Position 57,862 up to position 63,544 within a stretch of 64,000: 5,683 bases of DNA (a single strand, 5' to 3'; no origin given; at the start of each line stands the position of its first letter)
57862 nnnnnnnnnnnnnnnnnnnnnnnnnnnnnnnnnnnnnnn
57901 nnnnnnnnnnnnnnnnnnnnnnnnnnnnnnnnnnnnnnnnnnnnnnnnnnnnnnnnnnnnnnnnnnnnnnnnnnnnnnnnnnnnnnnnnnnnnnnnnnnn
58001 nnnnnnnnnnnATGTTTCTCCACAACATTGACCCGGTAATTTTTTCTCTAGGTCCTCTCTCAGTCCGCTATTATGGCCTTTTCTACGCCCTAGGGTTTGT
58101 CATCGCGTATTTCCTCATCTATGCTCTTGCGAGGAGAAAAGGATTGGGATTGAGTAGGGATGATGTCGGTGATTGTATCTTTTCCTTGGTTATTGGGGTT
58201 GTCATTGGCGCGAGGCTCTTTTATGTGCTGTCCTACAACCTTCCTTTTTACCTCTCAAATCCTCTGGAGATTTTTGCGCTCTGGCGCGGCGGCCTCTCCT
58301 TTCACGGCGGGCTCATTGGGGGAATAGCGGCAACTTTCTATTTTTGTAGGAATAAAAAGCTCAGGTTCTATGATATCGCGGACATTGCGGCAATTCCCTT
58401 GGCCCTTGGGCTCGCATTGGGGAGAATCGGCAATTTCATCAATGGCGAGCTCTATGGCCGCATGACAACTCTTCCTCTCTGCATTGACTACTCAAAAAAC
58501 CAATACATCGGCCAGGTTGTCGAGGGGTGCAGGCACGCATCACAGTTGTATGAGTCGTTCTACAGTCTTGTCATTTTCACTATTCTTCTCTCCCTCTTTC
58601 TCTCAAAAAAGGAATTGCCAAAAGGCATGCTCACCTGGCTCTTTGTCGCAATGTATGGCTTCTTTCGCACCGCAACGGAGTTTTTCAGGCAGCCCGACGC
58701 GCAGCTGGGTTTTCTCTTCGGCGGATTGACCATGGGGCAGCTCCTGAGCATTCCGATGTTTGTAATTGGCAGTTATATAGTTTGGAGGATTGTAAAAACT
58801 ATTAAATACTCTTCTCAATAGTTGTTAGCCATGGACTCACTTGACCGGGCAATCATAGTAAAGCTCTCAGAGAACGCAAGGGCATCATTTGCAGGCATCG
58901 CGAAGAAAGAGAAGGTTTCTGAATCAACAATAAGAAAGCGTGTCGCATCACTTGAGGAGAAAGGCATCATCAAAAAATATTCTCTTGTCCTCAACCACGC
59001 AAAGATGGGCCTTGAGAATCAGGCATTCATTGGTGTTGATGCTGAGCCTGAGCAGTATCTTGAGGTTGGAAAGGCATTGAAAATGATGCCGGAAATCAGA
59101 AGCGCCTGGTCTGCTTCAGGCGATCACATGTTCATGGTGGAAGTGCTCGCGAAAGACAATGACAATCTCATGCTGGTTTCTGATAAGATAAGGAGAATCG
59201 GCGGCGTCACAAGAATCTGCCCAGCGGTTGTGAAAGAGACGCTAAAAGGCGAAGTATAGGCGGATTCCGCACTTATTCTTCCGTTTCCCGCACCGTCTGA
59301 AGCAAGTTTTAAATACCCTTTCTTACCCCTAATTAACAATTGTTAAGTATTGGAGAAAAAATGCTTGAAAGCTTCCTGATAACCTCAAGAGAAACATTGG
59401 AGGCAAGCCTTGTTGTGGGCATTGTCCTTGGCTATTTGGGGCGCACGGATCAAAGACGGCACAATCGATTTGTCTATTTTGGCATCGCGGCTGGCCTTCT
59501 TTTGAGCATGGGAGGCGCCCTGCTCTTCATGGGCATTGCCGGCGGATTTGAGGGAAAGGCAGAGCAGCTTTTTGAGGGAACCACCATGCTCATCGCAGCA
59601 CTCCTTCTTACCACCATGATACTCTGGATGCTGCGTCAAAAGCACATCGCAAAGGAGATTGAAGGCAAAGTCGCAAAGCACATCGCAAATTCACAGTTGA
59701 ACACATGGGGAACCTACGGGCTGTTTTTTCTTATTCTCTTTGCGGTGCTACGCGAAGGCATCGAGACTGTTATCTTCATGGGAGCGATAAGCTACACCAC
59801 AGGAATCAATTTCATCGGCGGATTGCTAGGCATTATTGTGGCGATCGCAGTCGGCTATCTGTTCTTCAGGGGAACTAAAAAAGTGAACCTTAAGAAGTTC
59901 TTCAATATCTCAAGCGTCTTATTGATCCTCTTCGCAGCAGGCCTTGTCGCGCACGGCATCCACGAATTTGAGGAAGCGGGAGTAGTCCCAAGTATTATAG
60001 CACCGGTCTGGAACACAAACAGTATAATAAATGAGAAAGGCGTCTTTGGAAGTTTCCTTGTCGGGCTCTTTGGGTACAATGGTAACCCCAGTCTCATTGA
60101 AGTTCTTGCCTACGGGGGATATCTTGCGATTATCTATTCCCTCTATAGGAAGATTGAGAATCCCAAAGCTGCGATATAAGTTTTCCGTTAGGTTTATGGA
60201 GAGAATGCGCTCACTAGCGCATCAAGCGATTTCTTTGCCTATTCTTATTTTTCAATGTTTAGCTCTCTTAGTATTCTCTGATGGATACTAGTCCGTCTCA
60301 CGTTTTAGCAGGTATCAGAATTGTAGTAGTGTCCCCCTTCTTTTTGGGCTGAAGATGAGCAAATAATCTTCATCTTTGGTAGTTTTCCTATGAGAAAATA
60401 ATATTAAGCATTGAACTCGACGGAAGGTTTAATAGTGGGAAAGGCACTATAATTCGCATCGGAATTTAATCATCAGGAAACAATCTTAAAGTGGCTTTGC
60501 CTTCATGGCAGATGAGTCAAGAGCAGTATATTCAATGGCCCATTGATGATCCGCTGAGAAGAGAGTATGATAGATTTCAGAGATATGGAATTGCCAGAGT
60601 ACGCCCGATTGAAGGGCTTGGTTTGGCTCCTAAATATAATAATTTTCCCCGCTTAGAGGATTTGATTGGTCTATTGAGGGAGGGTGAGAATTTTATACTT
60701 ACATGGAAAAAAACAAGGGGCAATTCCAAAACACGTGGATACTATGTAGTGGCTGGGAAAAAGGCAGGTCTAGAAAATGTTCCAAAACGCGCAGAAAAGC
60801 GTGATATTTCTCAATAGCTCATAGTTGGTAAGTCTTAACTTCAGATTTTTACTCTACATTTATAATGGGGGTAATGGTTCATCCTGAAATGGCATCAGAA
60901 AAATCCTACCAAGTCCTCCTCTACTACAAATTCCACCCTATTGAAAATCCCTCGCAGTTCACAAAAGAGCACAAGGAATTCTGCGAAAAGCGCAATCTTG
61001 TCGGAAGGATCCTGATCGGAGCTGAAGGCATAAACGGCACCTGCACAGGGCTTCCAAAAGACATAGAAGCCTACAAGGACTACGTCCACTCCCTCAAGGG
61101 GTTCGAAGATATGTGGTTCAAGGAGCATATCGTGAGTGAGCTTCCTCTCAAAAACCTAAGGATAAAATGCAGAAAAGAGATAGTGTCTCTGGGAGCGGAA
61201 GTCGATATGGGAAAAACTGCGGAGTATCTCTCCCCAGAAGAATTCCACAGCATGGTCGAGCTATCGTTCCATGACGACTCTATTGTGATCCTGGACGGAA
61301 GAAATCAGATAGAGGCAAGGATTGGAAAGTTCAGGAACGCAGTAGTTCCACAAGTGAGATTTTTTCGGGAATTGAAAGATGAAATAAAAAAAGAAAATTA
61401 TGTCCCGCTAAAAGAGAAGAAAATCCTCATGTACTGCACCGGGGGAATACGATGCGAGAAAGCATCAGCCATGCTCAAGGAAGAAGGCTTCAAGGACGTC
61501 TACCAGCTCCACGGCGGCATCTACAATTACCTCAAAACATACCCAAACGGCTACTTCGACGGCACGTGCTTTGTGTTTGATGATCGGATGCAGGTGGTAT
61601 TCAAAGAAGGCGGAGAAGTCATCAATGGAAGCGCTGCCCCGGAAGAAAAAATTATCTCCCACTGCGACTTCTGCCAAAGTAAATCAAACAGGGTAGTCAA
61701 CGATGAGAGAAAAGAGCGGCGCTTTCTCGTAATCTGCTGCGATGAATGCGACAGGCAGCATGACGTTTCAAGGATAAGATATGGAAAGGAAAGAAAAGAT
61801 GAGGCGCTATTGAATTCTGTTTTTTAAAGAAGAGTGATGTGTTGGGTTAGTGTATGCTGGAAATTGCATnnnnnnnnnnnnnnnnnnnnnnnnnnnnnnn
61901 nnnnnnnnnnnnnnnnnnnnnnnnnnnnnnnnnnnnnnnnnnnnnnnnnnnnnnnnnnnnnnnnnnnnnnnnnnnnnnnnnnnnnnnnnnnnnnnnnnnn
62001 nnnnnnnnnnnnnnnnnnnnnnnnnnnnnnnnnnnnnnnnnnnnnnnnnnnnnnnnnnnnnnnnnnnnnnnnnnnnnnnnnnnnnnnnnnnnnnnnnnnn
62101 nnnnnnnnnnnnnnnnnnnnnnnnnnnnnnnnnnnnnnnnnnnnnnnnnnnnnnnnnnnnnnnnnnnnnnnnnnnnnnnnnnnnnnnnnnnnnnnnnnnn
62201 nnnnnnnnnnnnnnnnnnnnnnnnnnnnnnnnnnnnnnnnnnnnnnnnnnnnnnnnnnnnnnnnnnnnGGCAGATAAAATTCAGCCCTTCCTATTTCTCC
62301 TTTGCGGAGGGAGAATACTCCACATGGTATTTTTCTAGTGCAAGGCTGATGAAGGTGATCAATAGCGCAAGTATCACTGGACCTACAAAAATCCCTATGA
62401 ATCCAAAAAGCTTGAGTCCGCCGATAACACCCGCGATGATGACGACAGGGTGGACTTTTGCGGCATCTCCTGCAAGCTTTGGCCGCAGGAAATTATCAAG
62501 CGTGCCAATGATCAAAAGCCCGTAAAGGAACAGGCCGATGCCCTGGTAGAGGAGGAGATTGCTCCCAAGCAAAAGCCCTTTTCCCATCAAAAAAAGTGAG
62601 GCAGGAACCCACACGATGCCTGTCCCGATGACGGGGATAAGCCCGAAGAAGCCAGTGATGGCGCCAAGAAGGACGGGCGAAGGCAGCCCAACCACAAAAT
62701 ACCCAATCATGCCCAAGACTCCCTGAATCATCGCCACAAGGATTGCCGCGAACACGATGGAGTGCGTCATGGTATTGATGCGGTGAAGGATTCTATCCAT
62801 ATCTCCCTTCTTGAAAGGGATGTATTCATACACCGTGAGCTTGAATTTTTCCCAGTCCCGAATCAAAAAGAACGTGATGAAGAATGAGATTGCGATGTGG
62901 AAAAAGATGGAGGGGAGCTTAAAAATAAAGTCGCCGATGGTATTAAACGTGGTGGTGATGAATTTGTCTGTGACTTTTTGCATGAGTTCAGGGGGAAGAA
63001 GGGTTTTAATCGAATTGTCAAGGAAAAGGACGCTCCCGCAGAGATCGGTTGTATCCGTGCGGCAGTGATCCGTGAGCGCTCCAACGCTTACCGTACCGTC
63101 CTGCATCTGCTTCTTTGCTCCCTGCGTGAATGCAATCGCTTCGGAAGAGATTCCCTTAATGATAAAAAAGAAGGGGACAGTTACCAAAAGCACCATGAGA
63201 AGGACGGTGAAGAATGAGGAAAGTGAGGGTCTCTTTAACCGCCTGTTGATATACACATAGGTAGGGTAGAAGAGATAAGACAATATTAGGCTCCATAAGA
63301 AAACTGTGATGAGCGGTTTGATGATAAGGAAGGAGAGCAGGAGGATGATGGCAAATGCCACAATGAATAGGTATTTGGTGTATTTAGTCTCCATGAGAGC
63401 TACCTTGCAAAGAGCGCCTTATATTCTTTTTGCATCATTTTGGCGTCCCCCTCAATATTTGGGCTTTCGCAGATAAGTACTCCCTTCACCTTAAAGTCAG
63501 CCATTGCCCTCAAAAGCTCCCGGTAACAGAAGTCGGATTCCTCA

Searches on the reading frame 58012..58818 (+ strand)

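Call 65: search_protein_families(library=pfam, proteins=[window:58012-58818:+], max_evalue=0.001)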
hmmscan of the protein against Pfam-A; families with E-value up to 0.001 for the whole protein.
window:58012-58818:+ (269 aa): 1 family
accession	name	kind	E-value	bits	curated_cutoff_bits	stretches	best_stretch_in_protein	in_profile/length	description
PF01790.23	LGT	-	1.2e-75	254.4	24.9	1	8-258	1-239/240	Prolipoprotein diacylglyceryl transferase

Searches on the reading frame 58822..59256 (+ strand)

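Call 86: search_protein_families(library=pfam, proteins=[window:58822-59256:+], max_evalue=0.001)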
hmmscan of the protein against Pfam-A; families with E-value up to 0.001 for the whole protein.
window:58822-59256:+ (145 aa): 7 families
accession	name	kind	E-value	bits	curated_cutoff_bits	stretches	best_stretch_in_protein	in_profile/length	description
PF01037.27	AsnC_trans_reg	-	6.1e-12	45.7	25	1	70-139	1-72/73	Lrp/AsnC ligand binding domain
PF13404.12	HTH_AsnC-type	-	5.7e-11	42.5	27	1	4-45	1-42/42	AsnC-type helix-turn-helix domain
PF13412.12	HTH_24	-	1.4e-09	37.8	21.9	1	4-51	1-48/48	Winged helix-turn-helix DNA-binding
PF01047.28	MarR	-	0.00019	21.7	24.6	1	11-53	8-50/59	MarR family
PF08279.18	HTH_11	-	0.00031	21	25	1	12-49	6-44/55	HTH domain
PF13730.12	HTH_36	-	0.00041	20.5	25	1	14-50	16-55/55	Helix-turn-helix domain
PF13384.12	HTH_23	-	0.00079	19.6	24.6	0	6-49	4-46/50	Homeodomain-like domain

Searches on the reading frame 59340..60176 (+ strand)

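Call 65: search_protein_families(library=pfam, proteins=[window:59340-60176:+], max_evalue=0.001)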
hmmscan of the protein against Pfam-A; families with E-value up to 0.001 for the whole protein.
window:59340-60176:+ (279 aa): 1 family
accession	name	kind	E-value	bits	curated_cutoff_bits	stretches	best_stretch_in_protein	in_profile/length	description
PF03239.20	FTR1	-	1.3e-49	169.5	25.3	1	8-263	1-264/284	Iron permease FTR1 family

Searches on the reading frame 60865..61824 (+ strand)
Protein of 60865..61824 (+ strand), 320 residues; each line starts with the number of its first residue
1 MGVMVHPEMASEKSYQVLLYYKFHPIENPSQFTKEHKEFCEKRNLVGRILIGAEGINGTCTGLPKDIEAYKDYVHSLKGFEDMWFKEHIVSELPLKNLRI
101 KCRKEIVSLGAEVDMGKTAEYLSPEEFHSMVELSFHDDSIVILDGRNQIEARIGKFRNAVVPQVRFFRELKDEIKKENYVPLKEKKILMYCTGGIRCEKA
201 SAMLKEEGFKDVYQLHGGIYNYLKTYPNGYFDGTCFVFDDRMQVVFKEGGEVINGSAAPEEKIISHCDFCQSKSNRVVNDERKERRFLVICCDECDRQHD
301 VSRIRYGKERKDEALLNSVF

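Call 65: search_protein_families(library=pfam, proteins=[window:60865-61824:+], max_evalue=0.001)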
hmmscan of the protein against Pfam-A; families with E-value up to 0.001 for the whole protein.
window:60865-61824:+ (320 aa): 3 families
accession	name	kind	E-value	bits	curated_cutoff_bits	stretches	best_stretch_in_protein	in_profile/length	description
PF17773.7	UPF0176_N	-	2.3e-24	86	26.2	1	15-106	1-92/92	UPF0176 acylphosphatase like domain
PF12368.13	Rhodanese_C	-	6.5e-10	39.6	26.9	1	232-299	1-57/66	Rhodanase C-terminal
PF00581.25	Rhodanese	-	9.2e-09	36.1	22.2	1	135-223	9-100/102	Rhodanese-like domain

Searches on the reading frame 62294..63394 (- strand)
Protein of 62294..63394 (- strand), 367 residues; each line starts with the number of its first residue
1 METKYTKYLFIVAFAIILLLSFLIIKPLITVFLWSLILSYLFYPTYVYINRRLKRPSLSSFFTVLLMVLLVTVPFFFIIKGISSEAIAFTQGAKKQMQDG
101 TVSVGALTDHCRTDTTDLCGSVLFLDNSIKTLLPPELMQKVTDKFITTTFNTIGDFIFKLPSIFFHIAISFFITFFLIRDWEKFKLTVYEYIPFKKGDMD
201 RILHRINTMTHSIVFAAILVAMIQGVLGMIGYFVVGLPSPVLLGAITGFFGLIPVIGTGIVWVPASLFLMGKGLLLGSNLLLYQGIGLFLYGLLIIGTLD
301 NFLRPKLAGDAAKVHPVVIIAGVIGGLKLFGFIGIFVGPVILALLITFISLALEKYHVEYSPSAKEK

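Call 65: search_protein_families(library=pfam, proteins=[window:62294-63394:-], max_evalue=0.001)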
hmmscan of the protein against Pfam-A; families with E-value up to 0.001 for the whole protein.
window:62294-63394:- (367 aa): 1 family
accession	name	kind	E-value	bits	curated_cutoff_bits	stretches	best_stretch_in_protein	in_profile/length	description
PF01594.21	AI-2E_transport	-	3.7e-45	155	34.3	1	10-349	3-323/327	AI-2E family transporter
